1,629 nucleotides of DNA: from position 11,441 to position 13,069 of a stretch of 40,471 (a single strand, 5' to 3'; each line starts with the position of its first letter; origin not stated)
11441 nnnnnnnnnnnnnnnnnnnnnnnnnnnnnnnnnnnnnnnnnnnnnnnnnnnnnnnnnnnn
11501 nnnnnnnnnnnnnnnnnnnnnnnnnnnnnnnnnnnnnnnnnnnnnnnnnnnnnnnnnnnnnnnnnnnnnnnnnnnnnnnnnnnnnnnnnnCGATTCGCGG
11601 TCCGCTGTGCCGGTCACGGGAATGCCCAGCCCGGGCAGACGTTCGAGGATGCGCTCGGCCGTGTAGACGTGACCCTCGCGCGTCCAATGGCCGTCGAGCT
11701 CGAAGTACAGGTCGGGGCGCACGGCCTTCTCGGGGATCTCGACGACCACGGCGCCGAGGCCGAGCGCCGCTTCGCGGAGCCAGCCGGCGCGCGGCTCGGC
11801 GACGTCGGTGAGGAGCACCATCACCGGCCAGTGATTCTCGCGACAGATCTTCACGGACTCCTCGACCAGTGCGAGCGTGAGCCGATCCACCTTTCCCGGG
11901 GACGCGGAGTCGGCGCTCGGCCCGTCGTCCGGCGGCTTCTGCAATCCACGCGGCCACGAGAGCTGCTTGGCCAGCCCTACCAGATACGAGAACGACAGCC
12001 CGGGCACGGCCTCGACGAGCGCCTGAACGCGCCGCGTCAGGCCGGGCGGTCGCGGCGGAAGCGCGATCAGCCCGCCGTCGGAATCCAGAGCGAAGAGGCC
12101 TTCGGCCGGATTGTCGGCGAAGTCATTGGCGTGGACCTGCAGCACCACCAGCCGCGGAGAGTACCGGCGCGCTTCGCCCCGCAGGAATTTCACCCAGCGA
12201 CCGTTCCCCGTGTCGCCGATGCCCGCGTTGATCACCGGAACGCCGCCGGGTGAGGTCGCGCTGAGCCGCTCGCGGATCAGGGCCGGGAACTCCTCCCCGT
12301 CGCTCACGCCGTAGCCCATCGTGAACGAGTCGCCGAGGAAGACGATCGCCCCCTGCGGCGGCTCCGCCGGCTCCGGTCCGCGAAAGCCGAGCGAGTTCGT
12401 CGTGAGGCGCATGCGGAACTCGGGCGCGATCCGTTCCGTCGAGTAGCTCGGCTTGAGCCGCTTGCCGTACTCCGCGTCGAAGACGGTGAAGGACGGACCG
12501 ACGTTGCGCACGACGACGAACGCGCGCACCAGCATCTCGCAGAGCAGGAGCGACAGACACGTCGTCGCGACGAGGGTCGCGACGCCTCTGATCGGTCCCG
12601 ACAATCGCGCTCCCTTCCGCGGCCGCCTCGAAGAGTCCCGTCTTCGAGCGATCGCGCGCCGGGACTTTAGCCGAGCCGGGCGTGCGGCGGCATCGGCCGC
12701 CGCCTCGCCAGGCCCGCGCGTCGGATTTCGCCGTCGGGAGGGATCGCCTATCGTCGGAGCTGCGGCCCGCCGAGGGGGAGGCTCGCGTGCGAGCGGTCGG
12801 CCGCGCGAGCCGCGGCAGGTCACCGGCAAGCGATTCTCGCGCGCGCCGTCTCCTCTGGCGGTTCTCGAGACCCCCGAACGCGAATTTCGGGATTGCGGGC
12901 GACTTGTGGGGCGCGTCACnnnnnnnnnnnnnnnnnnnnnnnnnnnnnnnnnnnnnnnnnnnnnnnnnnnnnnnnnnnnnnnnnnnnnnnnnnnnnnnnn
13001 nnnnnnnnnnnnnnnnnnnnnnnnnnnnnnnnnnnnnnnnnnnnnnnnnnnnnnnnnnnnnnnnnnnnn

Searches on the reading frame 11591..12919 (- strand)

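Call 11: search_protein_families(library=pfam, proteins=[window:11591-12919:-], max_evalue=0.001)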
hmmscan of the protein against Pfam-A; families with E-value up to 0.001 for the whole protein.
window:11591-12919:- (443 aa): 2 families
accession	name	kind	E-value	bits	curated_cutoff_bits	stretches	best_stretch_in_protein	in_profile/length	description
PF13472.12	Lipase_GDSL_2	-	7.3e-11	43.3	32.9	1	194-384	1-163/178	GDSL-like Lipase/Acylhydrolase family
PF00657.28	Lipase_GDSL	-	4.4e-06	27.4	23.6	1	192-270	1-92/208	GDSL-like Lipase/Acylhydrolase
